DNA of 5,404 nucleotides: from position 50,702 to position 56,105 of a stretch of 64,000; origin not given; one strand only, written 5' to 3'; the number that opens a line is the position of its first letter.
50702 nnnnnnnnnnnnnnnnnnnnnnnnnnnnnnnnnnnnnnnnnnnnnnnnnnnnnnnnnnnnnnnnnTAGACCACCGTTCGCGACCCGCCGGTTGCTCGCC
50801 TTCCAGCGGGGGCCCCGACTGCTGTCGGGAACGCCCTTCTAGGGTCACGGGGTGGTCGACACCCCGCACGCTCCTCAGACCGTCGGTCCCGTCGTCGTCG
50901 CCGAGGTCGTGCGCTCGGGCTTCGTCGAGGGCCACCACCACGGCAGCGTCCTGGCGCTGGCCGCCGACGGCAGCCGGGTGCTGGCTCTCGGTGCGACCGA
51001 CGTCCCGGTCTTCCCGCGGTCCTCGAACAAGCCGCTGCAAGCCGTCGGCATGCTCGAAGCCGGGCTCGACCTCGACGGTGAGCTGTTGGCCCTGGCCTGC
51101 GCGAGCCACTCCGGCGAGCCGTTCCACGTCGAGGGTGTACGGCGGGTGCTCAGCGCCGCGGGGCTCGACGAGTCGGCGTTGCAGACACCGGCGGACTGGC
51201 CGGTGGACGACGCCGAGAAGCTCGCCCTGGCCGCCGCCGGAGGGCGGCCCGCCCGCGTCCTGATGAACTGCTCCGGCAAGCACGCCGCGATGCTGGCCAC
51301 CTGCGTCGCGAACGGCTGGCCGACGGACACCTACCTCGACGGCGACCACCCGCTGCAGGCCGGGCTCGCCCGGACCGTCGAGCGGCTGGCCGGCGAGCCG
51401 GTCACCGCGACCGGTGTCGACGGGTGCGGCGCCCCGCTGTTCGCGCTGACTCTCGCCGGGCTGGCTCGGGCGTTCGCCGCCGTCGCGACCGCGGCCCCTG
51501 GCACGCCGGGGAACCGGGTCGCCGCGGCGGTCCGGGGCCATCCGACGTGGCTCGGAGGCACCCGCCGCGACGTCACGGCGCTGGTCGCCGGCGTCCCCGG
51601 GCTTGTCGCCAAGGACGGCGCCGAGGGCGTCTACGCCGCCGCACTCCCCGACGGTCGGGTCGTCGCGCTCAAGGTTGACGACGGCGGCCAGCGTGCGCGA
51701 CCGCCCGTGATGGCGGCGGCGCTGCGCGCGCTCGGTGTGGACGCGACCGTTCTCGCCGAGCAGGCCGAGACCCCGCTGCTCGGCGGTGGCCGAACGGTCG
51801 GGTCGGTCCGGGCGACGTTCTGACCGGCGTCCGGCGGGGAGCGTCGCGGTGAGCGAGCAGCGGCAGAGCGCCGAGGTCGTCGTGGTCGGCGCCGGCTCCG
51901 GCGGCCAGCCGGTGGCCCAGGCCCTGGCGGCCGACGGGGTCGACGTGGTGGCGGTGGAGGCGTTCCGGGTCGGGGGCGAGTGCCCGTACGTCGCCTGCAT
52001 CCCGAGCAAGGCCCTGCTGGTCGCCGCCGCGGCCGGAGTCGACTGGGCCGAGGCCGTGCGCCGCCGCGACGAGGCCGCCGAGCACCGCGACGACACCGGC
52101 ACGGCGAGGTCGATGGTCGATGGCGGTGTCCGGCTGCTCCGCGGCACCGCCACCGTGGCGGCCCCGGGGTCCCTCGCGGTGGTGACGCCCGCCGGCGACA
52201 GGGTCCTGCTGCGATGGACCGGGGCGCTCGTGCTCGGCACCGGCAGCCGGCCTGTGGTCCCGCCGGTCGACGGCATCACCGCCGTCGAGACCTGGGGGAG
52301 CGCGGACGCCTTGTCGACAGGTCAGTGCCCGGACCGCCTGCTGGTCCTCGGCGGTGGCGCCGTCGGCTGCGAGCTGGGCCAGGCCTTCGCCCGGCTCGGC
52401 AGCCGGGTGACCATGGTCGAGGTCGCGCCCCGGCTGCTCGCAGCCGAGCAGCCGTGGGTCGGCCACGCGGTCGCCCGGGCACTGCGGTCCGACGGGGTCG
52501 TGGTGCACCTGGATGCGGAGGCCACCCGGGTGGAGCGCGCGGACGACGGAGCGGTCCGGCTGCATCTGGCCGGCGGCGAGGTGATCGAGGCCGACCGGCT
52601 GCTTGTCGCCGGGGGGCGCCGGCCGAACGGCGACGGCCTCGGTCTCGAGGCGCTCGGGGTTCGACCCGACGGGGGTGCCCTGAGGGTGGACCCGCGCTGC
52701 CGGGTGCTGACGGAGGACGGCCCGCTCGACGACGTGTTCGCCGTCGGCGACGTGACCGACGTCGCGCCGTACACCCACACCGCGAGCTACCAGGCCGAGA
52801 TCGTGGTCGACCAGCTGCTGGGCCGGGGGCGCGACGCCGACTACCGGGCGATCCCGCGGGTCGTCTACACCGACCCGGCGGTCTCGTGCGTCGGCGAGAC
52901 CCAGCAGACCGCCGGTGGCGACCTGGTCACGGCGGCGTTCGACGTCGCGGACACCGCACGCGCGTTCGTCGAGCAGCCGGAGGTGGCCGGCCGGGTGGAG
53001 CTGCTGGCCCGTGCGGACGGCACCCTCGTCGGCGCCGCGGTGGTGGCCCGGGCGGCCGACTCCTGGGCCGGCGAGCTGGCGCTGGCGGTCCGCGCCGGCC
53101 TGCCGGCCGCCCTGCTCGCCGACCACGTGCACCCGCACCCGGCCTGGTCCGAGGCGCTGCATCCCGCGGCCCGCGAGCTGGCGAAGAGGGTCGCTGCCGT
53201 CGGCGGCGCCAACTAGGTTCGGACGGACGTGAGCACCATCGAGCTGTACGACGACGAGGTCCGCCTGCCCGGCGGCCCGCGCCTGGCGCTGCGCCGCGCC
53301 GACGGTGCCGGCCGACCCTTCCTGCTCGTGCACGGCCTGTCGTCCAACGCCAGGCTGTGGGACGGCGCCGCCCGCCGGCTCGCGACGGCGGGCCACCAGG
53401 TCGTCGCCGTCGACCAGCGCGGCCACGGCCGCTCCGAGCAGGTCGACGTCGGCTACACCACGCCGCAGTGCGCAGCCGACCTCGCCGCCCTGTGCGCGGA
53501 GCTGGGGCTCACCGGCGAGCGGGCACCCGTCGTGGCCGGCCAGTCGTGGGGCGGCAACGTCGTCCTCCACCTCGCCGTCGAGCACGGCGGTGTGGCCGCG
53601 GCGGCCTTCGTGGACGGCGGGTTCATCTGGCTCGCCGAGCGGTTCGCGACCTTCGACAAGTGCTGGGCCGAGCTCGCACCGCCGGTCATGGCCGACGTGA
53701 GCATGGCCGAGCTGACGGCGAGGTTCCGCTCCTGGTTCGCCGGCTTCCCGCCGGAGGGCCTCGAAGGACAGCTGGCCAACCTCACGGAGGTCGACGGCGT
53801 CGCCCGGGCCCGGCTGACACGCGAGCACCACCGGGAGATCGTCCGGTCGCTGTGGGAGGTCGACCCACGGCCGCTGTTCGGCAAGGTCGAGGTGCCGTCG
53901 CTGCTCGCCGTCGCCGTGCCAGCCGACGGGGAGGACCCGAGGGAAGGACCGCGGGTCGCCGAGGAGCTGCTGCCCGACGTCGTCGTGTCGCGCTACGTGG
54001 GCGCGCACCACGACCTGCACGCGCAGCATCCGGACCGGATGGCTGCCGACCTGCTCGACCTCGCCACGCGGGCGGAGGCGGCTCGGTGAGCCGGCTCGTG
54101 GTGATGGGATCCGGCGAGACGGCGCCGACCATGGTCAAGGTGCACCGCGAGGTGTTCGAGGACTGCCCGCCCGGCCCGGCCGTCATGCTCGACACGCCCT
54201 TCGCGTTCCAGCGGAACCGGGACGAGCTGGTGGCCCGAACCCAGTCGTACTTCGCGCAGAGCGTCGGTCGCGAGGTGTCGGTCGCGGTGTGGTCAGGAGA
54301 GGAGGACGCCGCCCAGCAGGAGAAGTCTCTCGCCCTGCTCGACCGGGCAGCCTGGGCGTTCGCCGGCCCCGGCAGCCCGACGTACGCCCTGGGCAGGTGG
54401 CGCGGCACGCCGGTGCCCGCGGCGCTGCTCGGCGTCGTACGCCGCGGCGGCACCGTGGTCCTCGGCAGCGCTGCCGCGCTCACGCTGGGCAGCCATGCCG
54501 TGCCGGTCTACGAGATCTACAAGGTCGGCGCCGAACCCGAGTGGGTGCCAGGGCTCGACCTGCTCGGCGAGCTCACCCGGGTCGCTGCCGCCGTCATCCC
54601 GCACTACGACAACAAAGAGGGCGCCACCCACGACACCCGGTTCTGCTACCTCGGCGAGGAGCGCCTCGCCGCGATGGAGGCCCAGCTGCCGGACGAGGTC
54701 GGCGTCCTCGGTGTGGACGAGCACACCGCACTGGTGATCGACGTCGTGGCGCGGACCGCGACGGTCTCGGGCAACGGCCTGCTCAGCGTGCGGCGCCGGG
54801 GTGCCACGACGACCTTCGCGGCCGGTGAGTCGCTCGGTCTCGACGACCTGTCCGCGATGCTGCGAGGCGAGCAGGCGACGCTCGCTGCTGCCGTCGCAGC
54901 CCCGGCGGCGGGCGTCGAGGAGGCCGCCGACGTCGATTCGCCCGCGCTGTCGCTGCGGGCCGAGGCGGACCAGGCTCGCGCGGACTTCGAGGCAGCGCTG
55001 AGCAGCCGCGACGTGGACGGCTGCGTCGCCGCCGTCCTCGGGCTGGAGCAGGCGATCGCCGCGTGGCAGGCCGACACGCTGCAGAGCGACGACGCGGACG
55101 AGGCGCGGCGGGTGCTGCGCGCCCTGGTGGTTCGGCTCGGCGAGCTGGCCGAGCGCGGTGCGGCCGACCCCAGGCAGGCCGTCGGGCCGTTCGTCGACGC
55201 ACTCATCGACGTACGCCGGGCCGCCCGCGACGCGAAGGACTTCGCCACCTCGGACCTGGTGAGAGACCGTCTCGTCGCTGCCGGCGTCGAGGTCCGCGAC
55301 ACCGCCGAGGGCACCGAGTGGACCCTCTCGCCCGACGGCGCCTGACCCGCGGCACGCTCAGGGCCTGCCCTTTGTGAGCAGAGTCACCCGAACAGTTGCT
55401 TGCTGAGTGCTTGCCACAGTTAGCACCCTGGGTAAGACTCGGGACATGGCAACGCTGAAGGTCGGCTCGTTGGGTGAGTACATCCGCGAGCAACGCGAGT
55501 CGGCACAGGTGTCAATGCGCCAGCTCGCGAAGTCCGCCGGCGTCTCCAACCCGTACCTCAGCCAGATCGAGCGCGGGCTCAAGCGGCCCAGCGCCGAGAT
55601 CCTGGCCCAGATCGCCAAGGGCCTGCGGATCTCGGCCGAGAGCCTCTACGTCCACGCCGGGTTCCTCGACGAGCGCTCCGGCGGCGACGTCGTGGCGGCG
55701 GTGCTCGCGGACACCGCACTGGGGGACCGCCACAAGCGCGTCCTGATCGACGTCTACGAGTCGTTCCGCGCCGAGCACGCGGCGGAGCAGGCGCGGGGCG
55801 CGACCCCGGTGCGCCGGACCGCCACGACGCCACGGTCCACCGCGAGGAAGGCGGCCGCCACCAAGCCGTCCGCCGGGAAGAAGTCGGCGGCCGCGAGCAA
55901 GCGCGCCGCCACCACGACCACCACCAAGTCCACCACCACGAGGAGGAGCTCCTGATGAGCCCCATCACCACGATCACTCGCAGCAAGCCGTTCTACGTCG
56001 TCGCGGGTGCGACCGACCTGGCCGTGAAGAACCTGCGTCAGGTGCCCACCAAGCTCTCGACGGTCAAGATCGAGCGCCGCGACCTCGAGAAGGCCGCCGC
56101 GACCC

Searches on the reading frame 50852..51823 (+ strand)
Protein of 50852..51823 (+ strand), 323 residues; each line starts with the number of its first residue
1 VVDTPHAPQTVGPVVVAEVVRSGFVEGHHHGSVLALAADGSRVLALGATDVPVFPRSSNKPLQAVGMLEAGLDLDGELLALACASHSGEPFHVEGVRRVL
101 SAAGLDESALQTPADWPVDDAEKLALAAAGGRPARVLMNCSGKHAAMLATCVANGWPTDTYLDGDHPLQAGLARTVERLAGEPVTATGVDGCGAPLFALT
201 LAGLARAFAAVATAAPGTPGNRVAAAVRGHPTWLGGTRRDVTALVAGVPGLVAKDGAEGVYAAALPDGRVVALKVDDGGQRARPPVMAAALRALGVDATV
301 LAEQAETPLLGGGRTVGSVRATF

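Call 8: search_protein_families(library=pfam, proteins=[window:50852-51823:+], max_evalue=0.001)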
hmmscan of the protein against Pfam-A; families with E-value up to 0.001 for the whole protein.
window:50852-51823:+ (323 aa): 2 families
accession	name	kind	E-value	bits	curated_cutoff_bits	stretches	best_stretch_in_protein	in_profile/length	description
PF06089.17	Asparaginase_II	-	1.4e-108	363.2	25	1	17-320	1-321/322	L-asparaginase II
PF09142.17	TruB_C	-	0.00016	21.7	28.7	1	240-284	10-51/56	tRNA Pseudouridine synthase II, C terminal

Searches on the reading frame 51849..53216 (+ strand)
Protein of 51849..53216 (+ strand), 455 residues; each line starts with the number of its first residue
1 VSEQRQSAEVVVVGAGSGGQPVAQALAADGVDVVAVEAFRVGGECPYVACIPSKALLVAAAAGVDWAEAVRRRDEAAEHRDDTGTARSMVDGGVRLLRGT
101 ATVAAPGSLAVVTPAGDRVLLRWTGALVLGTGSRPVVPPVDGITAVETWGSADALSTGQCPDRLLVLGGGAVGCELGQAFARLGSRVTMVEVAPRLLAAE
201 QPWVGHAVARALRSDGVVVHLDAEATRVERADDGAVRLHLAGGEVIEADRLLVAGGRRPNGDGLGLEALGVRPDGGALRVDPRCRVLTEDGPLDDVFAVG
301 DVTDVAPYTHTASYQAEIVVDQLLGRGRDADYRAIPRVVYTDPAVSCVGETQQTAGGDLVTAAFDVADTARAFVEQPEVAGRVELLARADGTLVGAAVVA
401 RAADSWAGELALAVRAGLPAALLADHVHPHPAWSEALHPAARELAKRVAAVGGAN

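Call 8: search_protein_families(library=pfam, proteins=[window:51849-53216:+], max_evalue=0.001)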
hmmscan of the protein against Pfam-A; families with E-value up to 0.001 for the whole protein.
window:51849-53216:+ (455 aa): 8 families
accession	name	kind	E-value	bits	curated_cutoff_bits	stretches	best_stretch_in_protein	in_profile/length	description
PF07992.20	Pyr_redox_2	-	5.2e-51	174.2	26.1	1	9-316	2-291/291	Pyridine nucleotide-disulphide oxidoreductase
PF00070.33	Pyr_redox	-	3.8e-18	66.2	22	1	163-238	1-77/82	Pyridine nucleotide-disulphide oxidoreductase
PF02852.28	Pyr_redox_dim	-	6.7e-18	65.3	25.3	1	335-440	1-109/110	Pyridine nucleotide-disulphide oxidoreductase, dimerisation domain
PF05834.18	Lycopene_cycl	-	0.00014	21.5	23.4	0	164-205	2-46/380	Lycopene cyclase protein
PF00899.27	ThiF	-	0.00023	20.8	28.1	0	6-32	19-45/238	ThiF family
PF13738.12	Pyr_redox_3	-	0.00026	20.8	30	0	134-262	137-272/305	Pyridine nucleotide-disulphide oxidoreductase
PF02737.24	3HCDH_N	-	0.00066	20.1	22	0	166-209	4-47/180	3-hydroxyacyl-CoA dehydrogenase, NAD binding domain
PF13454.12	NAD_binding_9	-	0.0007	20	21.8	0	203-256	101-153/155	FAD-NAD(P)-binding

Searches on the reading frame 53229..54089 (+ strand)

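Call 8: search_protein_families(library=pfam, proteins=[window:53229-54089:+], max_evalue=0.001)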
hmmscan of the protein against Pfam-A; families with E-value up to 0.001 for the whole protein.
window:53229-54089:+ (286 aa): 3 families
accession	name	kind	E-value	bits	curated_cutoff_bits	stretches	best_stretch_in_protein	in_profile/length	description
PF12697.13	Abhydrolase_6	-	2e-18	68.3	26.3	1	32-273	2-216/217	Alpha/beta hydrolase family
PF12146.15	Hydrolase_4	-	1.1e-16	61.3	27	1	32-159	8-139/239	Serine aminopeptidase, S33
PF00561.26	Abhydrolase_1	-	2.8e-15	57.1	25.8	1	30-130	2-102/245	alpha/beta hydrolase fold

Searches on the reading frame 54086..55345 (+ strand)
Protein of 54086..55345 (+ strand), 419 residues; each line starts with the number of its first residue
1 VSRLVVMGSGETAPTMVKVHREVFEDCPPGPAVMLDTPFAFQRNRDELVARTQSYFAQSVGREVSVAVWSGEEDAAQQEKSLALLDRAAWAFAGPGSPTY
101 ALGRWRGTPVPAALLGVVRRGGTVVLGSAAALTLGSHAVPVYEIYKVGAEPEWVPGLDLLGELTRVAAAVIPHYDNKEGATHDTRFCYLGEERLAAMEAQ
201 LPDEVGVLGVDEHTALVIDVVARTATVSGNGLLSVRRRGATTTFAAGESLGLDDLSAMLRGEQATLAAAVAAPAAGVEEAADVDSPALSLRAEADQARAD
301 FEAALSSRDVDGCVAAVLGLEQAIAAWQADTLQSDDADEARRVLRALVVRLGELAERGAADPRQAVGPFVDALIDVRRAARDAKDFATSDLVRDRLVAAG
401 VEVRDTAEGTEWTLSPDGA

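Call 8: search_protein_families(library=pfam, proteins=[window:54086-55345:+], max_evalue=0.001)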
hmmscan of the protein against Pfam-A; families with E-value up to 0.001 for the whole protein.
window:54086-55345:+ (419 aa): 1 family
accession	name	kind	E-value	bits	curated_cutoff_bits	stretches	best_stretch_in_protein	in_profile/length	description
PF23493.1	CysS_C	-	3e-05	24.5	23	1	369-412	7-50/51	Cysteinyl-tRNA ligase anticodon binding domain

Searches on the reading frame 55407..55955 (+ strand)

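Call 8: search_protein_families(library=pfam, proteins=[window:55407-55955:+], max_evalue=0.001)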
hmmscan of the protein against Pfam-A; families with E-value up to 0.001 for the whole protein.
window:55407-55955:+ (182 aa): 3 families
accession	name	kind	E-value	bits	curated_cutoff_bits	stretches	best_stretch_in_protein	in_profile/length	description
PF01381.28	HTH_3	-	2.4e-13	50.3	23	1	26-78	1-53/55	Helix-turn-helix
PF13560.12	HTH_31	-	1.4e-11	44.9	27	1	22-78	2-59/64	Helix-turn-helix domain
PF12844.13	HTH_19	-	2.8e-06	27.6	30.2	1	23-81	1-59/64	Helix-turn-helix domain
